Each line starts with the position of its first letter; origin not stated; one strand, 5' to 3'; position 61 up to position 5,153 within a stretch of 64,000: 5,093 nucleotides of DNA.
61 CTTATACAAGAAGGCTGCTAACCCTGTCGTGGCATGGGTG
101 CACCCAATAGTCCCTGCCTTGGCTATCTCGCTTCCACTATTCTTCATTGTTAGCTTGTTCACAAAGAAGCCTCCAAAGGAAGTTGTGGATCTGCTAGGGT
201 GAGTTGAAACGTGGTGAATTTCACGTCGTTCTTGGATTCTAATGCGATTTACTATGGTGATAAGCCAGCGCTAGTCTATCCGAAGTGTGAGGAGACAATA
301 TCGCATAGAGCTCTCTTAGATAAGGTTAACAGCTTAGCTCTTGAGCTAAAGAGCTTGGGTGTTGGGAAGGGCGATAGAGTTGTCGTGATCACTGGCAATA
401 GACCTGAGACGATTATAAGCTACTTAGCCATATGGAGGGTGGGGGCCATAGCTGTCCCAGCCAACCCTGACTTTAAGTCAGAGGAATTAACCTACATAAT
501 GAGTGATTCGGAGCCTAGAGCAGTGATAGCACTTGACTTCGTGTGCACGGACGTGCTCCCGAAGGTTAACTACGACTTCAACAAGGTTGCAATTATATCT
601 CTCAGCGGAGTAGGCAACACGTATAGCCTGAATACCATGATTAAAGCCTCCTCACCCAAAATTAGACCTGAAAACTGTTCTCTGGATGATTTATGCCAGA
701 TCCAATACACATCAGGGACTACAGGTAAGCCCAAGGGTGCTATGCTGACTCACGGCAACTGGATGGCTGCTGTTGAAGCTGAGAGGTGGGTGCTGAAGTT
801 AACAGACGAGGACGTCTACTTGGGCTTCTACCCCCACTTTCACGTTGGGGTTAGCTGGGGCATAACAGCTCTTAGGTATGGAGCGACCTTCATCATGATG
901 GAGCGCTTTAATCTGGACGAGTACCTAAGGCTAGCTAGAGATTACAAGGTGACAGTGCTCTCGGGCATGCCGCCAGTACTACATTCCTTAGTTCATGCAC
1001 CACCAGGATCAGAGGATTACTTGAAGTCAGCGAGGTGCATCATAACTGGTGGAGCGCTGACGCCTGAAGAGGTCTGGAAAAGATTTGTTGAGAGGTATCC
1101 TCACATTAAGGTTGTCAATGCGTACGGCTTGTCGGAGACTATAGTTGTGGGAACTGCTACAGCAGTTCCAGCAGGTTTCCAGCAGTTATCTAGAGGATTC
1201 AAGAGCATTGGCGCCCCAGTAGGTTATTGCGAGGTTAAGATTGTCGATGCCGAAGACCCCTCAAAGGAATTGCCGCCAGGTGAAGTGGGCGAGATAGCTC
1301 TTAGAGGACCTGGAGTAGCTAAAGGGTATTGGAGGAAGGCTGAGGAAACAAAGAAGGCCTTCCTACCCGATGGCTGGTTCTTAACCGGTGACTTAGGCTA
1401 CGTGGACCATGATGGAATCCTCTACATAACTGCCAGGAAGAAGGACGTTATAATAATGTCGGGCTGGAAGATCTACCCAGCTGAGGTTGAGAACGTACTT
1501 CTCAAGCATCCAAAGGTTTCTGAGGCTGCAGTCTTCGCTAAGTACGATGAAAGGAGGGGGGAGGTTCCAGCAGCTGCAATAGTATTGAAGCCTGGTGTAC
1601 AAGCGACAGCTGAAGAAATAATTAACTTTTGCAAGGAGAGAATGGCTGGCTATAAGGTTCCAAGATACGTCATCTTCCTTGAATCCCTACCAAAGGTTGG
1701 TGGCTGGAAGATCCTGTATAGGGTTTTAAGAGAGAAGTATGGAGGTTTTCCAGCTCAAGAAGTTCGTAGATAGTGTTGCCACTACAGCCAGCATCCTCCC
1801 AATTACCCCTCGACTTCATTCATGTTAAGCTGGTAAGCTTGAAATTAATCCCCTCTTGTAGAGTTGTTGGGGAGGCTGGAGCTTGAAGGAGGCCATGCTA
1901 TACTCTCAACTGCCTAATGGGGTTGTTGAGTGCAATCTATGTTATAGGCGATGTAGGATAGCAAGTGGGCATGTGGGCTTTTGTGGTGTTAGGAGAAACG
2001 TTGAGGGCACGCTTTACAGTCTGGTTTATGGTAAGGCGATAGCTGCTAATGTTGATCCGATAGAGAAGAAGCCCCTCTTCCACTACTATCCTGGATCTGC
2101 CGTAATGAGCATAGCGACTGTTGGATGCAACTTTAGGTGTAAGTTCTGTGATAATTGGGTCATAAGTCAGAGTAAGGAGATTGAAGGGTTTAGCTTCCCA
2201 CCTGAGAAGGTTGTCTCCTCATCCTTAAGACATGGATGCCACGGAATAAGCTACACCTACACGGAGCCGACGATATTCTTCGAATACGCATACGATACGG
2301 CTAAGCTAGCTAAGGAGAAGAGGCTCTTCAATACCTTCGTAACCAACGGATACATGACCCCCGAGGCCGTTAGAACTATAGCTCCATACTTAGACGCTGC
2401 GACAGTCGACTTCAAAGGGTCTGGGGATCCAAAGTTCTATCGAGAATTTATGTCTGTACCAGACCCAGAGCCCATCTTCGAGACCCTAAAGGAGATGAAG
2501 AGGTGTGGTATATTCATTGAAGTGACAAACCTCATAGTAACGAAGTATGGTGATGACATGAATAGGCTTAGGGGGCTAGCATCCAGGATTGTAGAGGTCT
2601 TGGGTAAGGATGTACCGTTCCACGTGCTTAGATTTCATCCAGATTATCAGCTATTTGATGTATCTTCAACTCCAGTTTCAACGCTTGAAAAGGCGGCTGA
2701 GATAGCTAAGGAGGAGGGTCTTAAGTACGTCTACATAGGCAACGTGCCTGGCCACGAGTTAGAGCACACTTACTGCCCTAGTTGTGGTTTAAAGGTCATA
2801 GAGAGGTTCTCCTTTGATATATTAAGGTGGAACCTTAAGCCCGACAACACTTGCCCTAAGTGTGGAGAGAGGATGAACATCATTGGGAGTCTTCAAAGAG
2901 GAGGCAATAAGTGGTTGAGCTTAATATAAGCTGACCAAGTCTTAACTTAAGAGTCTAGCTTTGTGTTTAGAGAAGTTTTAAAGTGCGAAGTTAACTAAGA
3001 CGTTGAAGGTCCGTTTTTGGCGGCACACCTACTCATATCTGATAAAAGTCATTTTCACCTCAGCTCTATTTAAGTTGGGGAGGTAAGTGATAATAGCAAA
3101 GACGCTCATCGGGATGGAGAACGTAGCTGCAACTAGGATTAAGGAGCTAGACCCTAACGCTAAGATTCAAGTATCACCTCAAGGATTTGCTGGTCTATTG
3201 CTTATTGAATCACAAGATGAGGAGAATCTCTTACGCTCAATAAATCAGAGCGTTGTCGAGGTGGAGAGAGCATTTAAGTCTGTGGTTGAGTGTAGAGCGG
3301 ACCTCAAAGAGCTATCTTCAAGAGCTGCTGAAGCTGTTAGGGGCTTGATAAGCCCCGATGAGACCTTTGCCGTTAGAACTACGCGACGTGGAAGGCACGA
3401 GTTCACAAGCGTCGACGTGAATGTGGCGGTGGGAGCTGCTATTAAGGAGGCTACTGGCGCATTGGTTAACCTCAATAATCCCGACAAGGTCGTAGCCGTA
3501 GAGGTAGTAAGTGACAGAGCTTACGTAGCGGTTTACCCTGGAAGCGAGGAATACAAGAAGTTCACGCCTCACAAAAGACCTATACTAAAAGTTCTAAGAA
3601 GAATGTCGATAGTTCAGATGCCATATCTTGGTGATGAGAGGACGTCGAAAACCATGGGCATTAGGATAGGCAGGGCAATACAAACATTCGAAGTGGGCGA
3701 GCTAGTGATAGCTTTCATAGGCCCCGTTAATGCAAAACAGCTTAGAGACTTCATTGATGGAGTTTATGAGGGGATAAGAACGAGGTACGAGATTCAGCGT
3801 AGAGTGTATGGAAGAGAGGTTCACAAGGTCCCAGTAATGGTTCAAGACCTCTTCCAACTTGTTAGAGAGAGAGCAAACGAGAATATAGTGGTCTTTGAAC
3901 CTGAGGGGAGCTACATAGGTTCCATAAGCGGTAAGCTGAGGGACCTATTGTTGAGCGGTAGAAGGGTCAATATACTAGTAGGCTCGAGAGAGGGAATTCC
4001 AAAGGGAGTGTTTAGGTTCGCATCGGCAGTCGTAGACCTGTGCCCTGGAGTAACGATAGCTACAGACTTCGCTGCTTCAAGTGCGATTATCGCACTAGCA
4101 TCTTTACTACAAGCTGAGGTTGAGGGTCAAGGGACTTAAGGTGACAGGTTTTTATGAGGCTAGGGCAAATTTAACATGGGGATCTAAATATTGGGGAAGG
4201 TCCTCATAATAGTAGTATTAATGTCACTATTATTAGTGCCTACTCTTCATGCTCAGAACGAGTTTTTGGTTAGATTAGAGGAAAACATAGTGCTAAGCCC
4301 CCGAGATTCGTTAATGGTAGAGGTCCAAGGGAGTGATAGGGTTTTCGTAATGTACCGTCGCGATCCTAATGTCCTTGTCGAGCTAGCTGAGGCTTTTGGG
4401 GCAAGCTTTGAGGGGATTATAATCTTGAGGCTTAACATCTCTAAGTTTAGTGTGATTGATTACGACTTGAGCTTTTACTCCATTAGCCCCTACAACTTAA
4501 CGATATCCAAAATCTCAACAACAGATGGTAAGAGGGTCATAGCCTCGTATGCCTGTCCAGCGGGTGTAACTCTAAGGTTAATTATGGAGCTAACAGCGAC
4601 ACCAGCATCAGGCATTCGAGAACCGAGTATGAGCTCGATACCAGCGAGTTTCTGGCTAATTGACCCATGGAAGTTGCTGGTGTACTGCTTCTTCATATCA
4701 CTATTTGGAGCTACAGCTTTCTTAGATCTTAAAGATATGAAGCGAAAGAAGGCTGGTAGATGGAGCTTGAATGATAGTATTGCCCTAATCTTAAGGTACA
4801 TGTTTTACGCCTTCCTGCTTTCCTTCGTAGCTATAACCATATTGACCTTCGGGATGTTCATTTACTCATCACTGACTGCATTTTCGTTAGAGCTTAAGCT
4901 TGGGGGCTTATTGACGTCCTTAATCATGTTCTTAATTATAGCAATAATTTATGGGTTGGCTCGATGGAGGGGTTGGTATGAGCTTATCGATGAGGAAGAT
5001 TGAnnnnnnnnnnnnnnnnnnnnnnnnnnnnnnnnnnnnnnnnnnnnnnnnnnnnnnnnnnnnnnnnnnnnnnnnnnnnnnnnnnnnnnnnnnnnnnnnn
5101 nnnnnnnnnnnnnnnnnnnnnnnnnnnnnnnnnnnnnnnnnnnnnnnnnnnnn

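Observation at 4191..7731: Double-AAA+ ATPase fused to a Lon-type Ser-Lys peptidase, translationally coupled to a secreted/membrane protein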

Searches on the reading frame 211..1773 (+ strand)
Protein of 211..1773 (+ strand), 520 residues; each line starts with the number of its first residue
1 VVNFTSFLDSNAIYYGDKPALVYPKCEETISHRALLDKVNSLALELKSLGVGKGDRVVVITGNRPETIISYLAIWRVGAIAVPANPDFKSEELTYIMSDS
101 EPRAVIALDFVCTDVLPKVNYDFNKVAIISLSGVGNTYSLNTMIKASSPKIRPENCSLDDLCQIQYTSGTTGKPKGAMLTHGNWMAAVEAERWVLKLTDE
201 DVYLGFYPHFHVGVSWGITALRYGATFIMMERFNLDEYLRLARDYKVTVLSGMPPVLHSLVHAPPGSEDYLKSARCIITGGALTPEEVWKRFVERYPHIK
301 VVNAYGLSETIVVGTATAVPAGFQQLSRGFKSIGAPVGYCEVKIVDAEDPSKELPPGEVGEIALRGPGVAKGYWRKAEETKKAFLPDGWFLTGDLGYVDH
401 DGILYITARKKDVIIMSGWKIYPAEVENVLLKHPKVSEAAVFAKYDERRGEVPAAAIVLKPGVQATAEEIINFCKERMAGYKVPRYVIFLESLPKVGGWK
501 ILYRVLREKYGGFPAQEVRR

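Call 6: search_protein_families(library=pfam, proteins=[window:211-1773:+], max_evalue=0.01)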
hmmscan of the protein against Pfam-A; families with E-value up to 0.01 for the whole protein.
window:211-1773:+ (520 aa): 2 families
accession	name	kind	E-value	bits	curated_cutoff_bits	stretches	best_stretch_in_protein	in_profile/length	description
PF00501.34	AMP-binding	-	2.4e-87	293.7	29.9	1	12-374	5-384/384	AMP-binding enzyme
PF13193.12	AMP-binding_C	-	1.5e-21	77.5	24.5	1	425-496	1-72/76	AMP-binding enzyme C-terminal domain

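Call 7: search_protein_families(library=ncbifam, proteins=[window:211-1773:+], max_evalue=0.01)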
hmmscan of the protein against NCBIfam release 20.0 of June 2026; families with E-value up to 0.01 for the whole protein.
window:211-1773:+ (520 aa): 109 families (the best 25 are shown)
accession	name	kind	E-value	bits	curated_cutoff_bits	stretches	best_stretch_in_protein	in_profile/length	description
NF004837.0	PRK06187.1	subfamily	1.9e-123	412.6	476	1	3-511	9-523/531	long-chain-fatty-acid--CoA ligase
NF006181.0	PRK08314.1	subfamily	4.3e-108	362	705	2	148-509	193-553/563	long-chain-fatty-acid--CoA ligase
NF005801.1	PRK07656.1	equivalog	2e-97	326.9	657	1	7-507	6-500/500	FadD3 family acyl-CoA ligase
NF006182.0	PRK08316.1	subfamily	4.4e-96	322.4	663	1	12-511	21-518/523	fatty acyl-CoA synthetase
NF005702.0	PRK07514.1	subfamily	3.8e-94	315.8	558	1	24-511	24-501/506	malonyl-CoA synthase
NF004114.0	PRK05605.1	equivalog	3.6e-92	309.5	766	2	148-509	206-568/575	long-chain-fatty-acid--CoA ligase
NF005307.0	PRK06839.1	equivalog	2.3e-91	306.9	748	1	7-504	7-487/496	o-succinylbenzoate--CoA ligase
NF009233.0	PRK12583.1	subfamily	2.3e-91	306.9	832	2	155-508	197-548/558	fatty acid CoA ligase family protein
NF002966.0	PRK03640.1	equivalog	1.5e-90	304.1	556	1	5-508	5-478/483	o-succinylbenzoate--CoA ligase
NF005220.0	PRK06710.1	equivalog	1.4e-84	284.3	1116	2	159-508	206-551/563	long-chain-fatty-acid--CoA ligase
NF052269.1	Staph_lig_FadD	equivalog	1.4e-84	284.2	650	1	7-497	5-480/499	long-chain-fatty-acid--CoA ligase FadD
NF005676.0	PRK07470.1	equivalog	1.7e-84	284.4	774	1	2-509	20-528/544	acyl-CoA synthetase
NF005947.1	PRK08008.1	equivalog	3.2e-84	283.4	651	1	8-505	13-516/518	crotonobetaine/carnitine-CoA ligase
NF004822.0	PRK06178.1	equivalog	7e-81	272.5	782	2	140-501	194-558/571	acyl-CoA synthetase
NF004797.0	PRK06145.1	equivalog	2.7e-80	270.1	850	1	1-512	1-497/499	acyl-CoA synthetase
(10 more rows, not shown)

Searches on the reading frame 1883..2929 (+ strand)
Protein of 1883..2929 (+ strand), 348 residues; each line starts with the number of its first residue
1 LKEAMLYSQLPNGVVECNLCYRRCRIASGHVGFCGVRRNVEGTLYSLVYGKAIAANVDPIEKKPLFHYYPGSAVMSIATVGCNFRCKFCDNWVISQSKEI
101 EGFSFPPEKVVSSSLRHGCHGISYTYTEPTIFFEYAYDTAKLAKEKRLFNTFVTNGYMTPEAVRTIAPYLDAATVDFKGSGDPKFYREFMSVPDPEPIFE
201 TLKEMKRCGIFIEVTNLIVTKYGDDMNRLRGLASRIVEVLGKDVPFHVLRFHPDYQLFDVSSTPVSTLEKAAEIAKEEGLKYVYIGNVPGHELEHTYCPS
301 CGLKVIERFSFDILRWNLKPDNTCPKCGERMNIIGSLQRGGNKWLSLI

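Call 6: search_protein_families(library=pfam, proteins=[window:1883-2929:+], max_evalue=0.01)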
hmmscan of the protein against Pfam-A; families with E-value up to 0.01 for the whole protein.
window:1883-2929:+ (348 aa): 2 families
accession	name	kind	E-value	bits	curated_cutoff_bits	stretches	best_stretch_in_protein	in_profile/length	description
PF04055.27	Radical_SAM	-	9.7e-20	71.8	29.5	1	78-232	3-162/166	Radical SAM superfamily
PF13248.11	Zn_ribbon_3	-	0.0048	16.8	27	0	321-331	16-26/26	zinc-ribbon domain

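Call 7: search_protein_families(library=ncbifam, proteins=[window:1883-2929:+], max_evalue=0.01)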
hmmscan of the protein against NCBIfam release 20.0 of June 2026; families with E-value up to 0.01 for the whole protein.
window:1883-2929:+ (348 aa): 17 families
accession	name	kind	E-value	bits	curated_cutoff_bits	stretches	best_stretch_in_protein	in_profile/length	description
TIGR04337.1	AmmeMemoSam_rS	hypoth_equivalog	8.3e-96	320.9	220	1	7-332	4-330/349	AmmeMemoRadiSam system radical SAM enzyme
TIGR02493.1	PFLA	equivalog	1.1e-09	38.1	231.75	1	77-241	20-187/235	pyruvate formate-lyase-activating protein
TIGR04041.1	activase_YjjW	hypoth_equivalog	1.7e-09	37.5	250.2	1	120-274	110-261/276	YjjW family glycine radical enzyme activase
TIGR02495.1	NrdG2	equivalog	1e-08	34.8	131.15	1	69-234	13-178/193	anaerobic ribonucleoside-triphosphate reductase activating protein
TIGR02494.1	PFLE_PFLC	subfamily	2e-07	30.6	174.35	1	121-252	126-255/293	glycyl-radical enzyme activating protein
NF048010.1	SfplDhtActHpsHDes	equivalog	4.2e-07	29.1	430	1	121-252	134-264/298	(2S)-3-sulfopropanediol dehydratase activating enzyme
TIGR03961.1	rSAM_PTO1314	hypoth_equivalog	1.9e-05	24.2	306.05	1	81-235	32-180/332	PTO1314 family radical SAM protein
TIGR04395.1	cutC_activ_rSAM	equivalog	3.6e-05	23.2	360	1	121-231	132-240/309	choline TMA-lyase-activating enzyme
NF038283.1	viperin_w_prok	equivalog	0.00014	21.1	180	1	81-174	11-111/281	viperin family antiviral radical SAM protein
NF043069.1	T4HPD_activ_SAM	equivalog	0.00031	20.2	425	1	85-231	84-234/299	trans-4-hydroxy-L-proline dehydratase activase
NF041913.1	HVO_2142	equivalog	0.00093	19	90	0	321-338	11-28/48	HVO_2142 family zinc finger protein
NF008356.0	PRK11145.1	equivalog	0.0019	17.5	375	1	79-281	27-243/246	pyruvate formate lyase 1-activating protein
NF033717.2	HPDL_rSAM_activ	equivalog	0.0031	16.8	420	0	121-234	133-246/311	4-hydroxyphenylacetate decarboxylase activase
NF033719.1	ind_deCO2_activ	equivalog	0.0032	16.8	425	0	121-281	132-299/302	indoleacetate decarboxylase activase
NF053742.1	LipS1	equivalog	0.0033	17.1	230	1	73-286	8-220/268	LipS1 family lipoyl synthase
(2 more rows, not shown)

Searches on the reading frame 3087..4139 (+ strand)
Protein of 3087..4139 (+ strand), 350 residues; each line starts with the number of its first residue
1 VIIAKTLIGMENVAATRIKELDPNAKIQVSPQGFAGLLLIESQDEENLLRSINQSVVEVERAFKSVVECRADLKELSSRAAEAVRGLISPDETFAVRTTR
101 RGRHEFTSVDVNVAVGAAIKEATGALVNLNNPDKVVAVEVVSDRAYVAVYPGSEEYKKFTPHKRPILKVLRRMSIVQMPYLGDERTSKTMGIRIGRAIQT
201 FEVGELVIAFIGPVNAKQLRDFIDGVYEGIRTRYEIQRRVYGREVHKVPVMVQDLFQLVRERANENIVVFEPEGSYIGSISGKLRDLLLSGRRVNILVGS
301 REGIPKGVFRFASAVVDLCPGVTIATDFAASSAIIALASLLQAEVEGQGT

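Call 6: search_protein_families(library=pfam, proteins=[window:3087-4139:+], max_evalue=0.01)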
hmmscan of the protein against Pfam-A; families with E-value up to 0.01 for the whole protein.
window:3087-4139:+ (350 aa): 2 families
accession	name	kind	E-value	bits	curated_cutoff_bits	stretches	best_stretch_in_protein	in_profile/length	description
PF14419.11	SPOUT_MTase_2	-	8.6e-69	230.8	28.4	1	172-342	1-172/173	AF2226-like SPOUT RNA Methylase fused to THUMP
PF02926.22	THUMP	-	7.2e-16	58.8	20.6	1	71-149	2-83/84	THUMP domain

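Call 7: search_protein_families(library=ncbifam, proteins=[window:3087-4139:+], max_evalue=0.01)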
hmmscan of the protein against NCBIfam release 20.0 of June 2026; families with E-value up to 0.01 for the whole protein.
window:3087-4139:+ (350 aa): 5 families
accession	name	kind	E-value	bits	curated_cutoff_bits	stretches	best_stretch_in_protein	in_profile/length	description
NF040721.1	Trm14_Arch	equivalog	3.6e-16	59.2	280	1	6-149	7-153/370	tRNA (guanine(6)-N2)-methyltransferase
TIGR00342.1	TIGR00342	equivalog_domain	2e-13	50.2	264.5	1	48-147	58-156/373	tRNA uracil 4-sulfurtransferase ThiI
NF040850.1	Trm14_Thcoccales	equivalog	1.7e-10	40.4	480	1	83-150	110-181/365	tRNA (guanine(6)-N2)-methyltransferase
TIGR01177.1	TIGR01177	hypoth_equivalog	4.4e-06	26.3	316.55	1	72-166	65-160/330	TIGR01177 family methyltransferase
NF009694.0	PRK13222.1-1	equivalog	0.0068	15.7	415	0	127-187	132-196/252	phosphoglycolate phosphatase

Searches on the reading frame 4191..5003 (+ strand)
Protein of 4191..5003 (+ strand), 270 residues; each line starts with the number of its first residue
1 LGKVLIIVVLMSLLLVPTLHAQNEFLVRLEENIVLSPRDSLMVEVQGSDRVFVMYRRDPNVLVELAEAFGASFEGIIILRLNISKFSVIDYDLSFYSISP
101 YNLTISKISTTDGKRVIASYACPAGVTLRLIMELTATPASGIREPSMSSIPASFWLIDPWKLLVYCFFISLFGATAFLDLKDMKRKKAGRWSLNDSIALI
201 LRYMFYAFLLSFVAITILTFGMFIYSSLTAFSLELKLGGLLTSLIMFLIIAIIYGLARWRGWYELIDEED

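Call 6: search_protein_families(library=pfam, proteins=[window:4191-5003:+], max_evalue=0.01)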
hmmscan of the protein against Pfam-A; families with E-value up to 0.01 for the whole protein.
window:4191-5003:+ (270 aa): 0 families

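Call 7: search_protein_families(library=ncbifam, proteins=[window:4191-5003:+], max_evalue=0.01)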
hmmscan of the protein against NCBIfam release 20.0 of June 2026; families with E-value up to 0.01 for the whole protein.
window:4191-5003:+ (270 aa): 0 families

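Call 24: find_homologous_proteins(query=window:4191-5000:+, max_evalue=0.001)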
Query window:4191-5000:+ (270 aa): 11 proteins with E <= 0.001 among 1068 candidates.
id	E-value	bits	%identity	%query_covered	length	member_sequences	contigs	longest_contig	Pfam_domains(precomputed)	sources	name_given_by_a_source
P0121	2.6e-142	491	100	85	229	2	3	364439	-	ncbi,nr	ncbi:MAG: hypothetical protein N3F04_07030 [Candidatus Nezhaarchaeota archaeon]|nr:hypothetical prot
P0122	1.1e-96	341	57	100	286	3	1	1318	-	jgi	-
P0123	2.9e-94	333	56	99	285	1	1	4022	-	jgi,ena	-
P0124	1.0e-81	292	53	93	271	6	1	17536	-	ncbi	ncbi:MAG: hypothetical protein ACXQTU_04895 [Candidatus Nezhaarchaeales archaeon]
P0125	7.1e-62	227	60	64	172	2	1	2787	-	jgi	-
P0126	2.7e-54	202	41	94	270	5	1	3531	-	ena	-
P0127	3.1e-54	202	42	97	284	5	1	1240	-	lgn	-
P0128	2.0e-52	196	41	94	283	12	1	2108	-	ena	-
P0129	5.7e-52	195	41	93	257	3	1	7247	-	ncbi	-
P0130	4.6e-51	192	40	94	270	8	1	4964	-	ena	-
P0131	1.9e-49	187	40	99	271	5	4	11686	-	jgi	jgi:hypothetical protein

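Call 31: search_protein_families(library=padloc, proteins=[window:4191-5000:+], max_evalue=0.01)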
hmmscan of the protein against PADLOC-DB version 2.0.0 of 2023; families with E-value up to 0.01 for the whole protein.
window:4191-5000:+ (270 aa): 0 families

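Call 56: predict_structure(alignment_id=A6)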
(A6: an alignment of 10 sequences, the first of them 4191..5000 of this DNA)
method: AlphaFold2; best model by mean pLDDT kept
length: 270 residues; sequences in the alignment: 10
mean_pLDDT: 61.9   pTM: 0.40
mean pLDDT of the five models: 61.9, 61.5, 58.7, 58.3, 49.0
residues with pLDDT >= 90: 0; 70-90: 96; 50-70: 116; < 50: 58
segments of 3 or more residues with pLDDT < 50: 12-22, 139-161, 231-240, 262-270
pLDDT, mean of each block of 10 residues (from residue 1): 57 38 54 68 80 65 54 72 59 76 82 80 73 58 34 36 58 70 69 75 74 69 54 41 65 64 43
secondary structure, 60 per line:
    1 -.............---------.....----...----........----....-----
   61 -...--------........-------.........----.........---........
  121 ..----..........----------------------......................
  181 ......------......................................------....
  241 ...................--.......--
elements in order: H2-14 E24-28 E33-35 E40-47 E52-55 E62-64 E73-80 E88-96 E101-109 E113-122 E127-136 H159-186 H193-230 H237-259 H262-268

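Call 60: fold_search(model_id=the predicted structure, library=pdb)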
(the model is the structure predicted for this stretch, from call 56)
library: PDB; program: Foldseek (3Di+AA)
matches with E <= 10: 750; with E <= 0.001: 0
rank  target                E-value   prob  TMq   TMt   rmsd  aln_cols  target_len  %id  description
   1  3f65_H                2.7e-02  0.15  0.14  0.20  12.7       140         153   15  The F4 fimbrial chaperone FaeE does not self-cap its interactive surfaces (released 2009-05-19)
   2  3gfu_C                3.1e-02  0.13  0.12  0.14  14.4       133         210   14  FaeE-FaeG chaperone-major pilin complex of F4 ac 5/95 fimbriae (released 2009-10-20)
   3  6dms                  3.5e-02  0.38  0.19  0.08  12.2       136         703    8  Endo-fucoidan hydrolase MfFcnA4_H294Q from glycoside hydrolase family 107 (released 2018-10-03)
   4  4phz_A                4.4e-02  0.20  0.19  0.15  18.7       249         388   10  Crystal structure of particulate methane monooxygenase from Methylocystis sp. ATCC 49242 (Rockwell) (released 2014-06-25)
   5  9csd_A                4.7e-02  0.60  0.20  0.09  14.3       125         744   12  The Ectodomains of SPRING and S1P with the inhibitor PF-429242 (released 2025-04-23)
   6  4zpo_A                5.3e-02  0.47  0.19  0.17  11.2       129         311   12  Crystal Structure of Protocadherin Gamma C5 EC1-3 (released 2015-10-28)
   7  1bg2                  6.0e-02  0.12  0.10  0.09  16.1       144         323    8  HUMAN UBIQUITOUS KINESIN MOTOR DOMAIN (released 1998-10-14)
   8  8qdr_A                6.4e-02  0.28  0.17  0.08   7.1       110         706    8  Vitis vinifera dimeric 13S-lipoxygenase LOXA in a detergent bound open conformation (released 2024-10-30)
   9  4zi8_B                6.8e-02  0.33  0.17  0.15  12.2       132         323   12  Structure of mouse clustered PcdhgC3 EC1-3 (released 2015-10-28)
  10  9gpe_A                7.2e-02  0.18  0.15  0.08  19.9       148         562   11  ManDH5 E303Q in complex with mannotetraose after co-crystalliztion with mannotetraose at 1.6 angstroms resolution a be (released 2025-09-17)
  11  2jh2_A                7.7e-02  0.63  0.22  0.37   5.4       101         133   10  X-ray crystal structure of a cohesin-like module from Clostridium perfringens (released 2007-11-06)
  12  9gmj                  7.7e-02  0.21  0.14  0.08  20.4       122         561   11  The crystal structure of ManDH5 Selenomethionine derivative at 1.6 Angstroms resolution - a beta-D-Mannanase of GH5 fami (released 2025-09-10)
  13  4zps                  8.2e-02  0.28  0.17  0.15  15.3       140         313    8  Crystal Structure of Protocadherin Gamma A8 EC1-3 (released 2015-10-28)
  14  3f65_E                8.2e-02  0.09  0.12  0.15  15.2       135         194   12  The F4 fimbrial chaperone FaeE does not self-cap its interactive surfaces (released 2009-05-19)
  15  6tqd_B                9.2e-02  0.33  0.18  0.22  10.5       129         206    9  D00-D0 domain of Intimin (released 2021-01-13)
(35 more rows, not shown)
